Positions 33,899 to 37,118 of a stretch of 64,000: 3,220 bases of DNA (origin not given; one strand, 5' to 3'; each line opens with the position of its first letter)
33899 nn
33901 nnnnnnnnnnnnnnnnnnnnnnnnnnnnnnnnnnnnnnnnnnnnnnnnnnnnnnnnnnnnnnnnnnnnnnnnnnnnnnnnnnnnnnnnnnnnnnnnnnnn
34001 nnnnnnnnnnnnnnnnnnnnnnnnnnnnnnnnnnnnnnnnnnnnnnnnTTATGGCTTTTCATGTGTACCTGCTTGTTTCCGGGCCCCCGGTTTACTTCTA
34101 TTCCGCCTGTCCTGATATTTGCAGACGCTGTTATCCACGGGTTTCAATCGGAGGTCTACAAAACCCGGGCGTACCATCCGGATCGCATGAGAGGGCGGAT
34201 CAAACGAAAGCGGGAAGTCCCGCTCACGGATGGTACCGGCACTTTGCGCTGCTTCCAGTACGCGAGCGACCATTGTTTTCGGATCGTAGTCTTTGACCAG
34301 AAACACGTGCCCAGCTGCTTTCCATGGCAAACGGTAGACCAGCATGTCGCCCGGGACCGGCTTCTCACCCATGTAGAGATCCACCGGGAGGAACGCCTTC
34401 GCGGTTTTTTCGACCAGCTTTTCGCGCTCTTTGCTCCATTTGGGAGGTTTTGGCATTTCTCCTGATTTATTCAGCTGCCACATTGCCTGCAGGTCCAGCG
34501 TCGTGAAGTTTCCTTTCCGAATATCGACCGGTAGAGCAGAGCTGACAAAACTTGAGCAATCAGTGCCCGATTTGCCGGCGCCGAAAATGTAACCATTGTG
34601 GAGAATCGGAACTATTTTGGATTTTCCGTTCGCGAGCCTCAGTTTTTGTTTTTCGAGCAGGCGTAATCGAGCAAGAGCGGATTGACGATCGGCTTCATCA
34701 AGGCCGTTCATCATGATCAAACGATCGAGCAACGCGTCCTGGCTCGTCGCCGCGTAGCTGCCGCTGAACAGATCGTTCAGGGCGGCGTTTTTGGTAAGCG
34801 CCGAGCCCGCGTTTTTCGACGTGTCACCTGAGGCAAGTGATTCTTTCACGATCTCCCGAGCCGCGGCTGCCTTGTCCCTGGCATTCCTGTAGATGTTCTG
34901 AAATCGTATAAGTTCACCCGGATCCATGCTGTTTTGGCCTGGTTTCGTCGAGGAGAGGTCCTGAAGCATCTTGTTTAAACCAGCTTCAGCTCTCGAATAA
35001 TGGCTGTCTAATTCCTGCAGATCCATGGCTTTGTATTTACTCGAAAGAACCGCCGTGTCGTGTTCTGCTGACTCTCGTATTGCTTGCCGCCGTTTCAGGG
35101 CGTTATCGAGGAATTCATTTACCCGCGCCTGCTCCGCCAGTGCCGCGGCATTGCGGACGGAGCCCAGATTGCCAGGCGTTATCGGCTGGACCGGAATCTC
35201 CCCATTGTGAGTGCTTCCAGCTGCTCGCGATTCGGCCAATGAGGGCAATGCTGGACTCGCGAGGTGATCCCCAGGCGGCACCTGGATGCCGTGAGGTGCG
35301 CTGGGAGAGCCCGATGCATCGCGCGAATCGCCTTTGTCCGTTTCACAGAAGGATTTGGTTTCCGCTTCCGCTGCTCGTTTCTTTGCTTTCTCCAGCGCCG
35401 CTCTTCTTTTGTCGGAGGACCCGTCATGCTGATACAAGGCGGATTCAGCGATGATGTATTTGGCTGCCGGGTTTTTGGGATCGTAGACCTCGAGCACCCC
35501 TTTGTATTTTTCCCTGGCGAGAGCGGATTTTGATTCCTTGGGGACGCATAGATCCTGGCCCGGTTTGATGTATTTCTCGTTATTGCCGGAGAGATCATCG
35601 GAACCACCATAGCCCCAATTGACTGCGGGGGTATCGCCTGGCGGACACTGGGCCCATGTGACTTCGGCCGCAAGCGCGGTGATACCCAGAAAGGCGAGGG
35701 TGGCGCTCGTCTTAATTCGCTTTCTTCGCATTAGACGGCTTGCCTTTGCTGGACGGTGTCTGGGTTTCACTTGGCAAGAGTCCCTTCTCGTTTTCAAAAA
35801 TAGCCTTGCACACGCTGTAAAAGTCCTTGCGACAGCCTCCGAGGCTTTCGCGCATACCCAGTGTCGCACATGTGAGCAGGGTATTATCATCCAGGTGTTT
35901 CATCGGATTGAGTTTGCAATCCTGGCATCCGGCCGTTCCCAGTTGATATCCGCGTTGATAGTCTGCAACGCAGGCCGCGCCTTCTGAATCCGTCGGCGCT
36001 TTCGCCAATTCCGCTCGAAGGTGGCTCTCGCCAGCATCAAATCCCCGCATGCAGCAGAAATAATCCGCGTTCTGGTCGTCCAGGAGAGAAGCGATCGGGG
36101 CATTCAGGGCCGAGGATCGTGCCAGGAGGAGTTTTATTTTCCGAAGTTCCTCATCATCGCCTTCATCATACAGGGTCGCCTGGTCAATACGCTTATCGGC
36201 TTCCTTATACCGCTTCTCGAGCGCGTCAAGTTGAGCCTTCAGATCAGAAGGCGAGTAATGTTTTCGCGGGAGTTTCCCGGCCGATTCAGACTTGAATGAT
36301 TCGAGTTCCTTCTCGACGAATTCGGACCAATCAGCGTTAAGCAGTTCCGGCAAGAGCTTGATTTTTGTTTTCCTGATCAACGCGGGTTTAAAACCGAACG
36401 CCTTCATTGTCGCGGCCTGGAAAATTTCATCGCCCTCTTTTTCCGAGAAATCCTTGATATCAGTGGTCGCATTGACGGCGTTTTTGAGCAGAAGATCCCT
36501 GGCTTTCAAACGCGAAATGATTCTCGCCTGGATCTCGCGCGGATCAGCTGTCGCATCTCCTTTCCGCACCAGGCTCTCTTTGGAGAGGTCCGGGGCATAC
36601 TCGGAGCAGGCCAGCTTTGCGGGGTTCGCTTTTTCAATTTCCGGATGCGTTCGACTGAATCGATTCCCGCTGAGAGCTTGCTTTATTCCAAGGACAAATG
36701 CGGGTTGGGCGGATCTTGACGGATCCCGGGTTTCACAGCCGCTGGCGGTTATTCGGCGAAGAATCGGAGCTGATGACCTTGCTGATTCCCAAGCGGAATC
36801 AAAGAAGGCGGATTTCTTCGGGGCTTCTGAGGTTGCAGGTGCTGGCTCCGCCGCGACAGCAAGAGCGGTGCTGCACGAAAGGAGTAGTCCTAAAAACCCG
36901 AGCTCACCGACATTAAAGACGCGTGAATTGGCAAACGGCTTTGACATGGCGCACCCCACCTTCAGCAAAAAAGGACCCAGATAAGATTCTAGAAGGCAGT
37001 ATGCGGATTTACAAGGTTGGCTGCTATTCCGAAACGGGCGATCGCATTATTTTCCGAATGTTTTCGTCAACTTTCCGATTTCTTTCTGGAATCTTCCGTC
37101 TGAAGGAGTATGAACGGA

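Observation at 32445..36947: Candidate predatory cell-wall effector/immunity operon: Cys-rich secreted protein, NlpC/P60 amidase, small periplasmic partner, DegP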

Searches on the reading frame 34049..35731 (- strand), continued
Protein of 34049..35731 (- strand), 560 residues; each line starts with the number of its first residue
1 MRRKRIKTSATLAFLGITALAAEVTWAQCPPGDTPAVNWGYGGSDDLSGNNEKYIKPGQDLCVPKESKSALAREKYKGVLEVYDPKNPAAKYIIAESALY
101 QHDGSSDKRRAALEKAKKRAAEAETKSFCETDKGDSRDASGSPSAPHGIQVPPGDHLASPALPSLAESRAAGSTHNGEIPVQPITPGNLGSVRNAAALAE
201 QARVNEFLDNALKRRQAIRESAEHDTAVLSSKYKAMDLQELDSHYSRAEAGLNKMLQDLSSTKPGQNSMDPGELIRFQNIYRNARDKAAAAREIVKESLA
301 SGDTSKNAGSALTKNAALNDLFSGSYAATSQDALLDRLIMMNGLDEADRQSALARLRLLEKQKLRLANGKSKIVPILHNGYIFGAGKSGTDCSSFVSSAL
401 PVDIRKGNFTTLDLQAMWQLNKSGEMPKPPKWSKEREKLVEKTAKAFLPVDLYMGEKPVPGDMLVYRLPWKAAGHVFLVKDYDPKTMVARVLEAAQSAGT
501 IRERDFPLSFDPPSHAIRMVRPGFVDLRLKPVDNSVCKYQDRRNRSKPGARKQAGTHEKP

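Call 85: list_cluster_members(proteins=[P0200, P0211, P0214, P0220, P0254, P0245, P0217, P0232, P0253, P0174])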
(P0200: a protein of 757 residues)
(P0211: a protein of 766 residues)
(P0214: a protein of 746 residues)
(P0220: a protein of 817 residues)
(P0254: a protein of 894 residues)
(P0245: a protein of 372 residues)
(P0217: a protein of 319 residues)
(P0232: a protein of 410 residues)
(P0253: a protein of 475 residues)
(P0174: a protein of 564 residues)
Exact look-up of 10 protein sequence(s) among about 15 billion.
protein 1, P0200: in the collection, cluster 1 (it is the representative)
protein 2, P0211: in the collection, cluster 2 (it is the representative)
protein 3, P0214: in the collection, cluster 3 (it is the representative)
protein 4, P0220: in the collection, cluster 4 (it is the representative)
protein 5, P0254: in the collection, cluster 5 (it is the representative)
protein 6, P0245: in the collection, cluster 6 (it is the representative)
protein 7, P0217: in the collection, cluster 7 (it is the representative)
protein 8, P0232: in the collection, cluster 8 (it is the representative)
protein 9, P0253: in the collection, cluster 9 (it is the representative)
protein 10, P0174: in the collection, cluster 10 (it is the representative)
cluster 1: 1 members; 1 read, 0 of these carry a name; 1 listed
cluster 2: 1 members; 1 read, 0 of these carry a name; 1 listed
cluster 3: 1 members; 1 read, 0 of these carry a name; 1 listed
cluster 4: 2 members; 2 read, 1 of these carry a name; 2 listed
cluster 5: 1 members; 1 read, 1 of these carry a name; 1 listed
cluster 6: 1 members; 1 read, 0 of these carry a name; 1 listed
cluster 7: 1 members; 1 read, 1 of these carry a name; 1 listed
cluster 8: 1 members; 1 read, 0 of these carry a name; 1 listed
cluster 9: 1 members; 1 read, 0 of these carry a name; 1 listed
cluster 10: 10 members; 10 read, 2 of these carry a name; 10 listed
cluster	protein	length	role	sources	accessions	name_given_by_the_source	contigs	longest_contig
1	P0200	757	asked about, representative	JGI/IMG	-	-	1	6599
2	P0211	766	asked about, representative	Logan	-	-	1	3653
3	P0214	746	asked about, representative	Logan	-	-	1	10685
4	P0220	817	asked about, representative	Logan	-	-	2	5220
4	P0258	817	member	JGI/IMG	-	hypothetical protein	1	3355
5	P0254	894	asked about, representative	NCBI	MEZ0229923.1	MAG: tetratricopeptide repeat protein, partial [Planctomycetota bacterium]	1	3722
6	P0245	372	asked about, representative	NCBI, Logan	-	-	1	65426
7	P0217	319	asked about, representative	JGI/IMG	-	hypothetical protein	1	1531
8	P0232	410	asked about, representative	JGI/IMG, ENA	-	-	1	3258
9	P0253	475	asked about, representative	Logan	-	-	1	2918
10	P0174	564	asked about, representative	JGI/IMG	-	-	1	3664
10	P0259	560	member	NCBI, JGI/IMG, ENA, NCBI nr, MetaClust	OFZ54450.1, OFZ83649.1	MAG: hypothetical protein A2428_01715 [Bdellovibrionales bacterium RIFOXYC1_FULL_54_43] | \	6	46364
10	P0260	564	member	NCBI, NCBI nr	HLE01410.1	MAG TPA: hypothetical protein VJB59_14195 [Bdellovibrionota bacterium] | hypothetical protein [Bdellovibrionota bacterium]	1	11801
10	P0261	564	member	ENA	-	-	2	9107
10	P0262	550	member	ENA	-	-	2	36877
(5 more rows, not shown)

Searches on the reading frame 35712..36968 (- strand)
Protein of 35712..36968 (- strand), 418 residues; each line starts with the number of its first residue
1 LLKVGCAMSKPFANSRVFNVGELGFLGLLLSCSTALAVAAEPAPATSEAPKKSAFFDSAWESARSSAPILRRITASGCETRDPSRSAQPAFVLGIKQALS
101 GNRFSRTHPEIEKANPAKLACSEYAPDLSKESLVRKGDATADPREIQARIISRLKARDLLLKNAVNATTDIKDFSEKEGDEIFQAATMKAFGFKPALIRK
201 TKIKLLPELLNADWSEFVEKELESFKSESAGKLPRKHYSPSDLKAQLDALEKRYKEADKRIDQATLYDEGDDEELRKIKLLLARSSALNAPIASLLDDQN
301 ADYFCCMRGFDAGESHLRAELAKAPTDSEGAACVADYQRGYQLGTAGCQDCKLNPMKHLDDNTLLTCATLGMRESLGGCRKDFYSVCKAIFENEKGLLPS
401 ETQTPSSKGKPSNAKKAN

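Call 3: search_protein_families(library=pfam, proteins=[window:35712-36968:-], max_evalue=0.1)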
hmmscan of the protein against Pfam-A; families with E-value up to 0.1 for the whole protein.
window:35712-36968:- (418 aa): 0 families

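Call 4: search_protein_families(library=ncbifam, proteins=[window:35712-36968:-], max_evalue=0.1)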
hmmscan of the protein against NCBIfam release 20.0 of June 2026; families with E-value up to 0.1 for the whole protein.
window:35712-36968:- (418 aa): 0 families

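Call 14: search_protein_families(library=pfam, proteins=[window:35712-36947:-], max_evalue=10)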
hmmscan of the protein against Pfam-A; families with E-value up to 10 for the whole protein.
window:35712-36947:- (411 aa): 1 family
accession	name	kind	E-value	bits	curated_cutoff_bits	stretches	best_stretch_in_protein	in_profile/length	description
PF04325.18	DUF465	-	0.92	10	25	1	241-272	2-34/48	Protein of unknown function (DUF465)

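Call 15: find_homologous_proteins(query=window:35712-36947:-)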
Query window:35712-36947:- (411 aa): 1 proteins with E <= 0.001 among 8000 candidates.
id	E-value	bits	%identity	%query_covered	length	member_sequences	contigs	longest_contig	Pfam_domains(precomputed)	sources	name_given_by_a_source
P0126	2.4e-234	796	100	87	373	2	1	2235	-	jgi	-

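Call 68: search_protein_families(library=pfam, alignment_id=A6, max_evalue=1)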
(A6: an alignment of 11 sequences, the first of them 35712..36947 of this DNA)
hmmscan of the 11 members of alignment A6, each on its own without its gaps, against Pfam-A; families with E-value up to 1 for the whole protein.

A. member 1, window:35712-36947:- (411 aa): 1 family
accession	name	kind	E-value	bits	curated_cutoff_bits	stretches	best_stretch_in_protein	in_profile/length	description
PF04325.18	DUF465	-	0.92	10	25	1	241-272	2-34/48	Protein of unknown function (DUF465)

B. families by the number of members that match (of 11 scanned): 3 families
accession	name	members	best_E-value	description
PF22032.1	Hen1_N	1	0.13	Hen1 N-terminal domain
PF11280.13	DUF3081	1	0.22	Protein of unknown function (DUF3081)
PF04325.18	DUF465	1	0.92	Protein of unknown function (DUF465)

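Call 69: search_solved_structures(query=A6, max_evalue=10)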
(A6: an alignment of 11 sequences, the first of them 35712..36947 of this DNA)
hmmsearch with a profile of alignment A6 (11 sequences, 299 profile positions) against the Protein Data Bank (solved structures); distinct sequences matched with E-value up to 10: 1.
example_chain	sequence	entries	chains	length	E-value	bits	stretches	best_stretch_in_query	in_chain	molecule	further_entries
6qm7_H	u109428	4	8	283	0.25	14.3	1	130-177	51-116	Proteasome beta1 chain | Proteasome subunit beta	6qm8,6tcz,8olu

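Call 74: search_protein_families(library=padloc, proteins=[window:35712-36947:-], max_evalue=0.1)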
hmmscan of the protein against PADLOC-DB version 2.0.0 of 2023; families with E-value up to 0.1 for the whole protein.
window:35712-36947:- (411 aa): 0 families
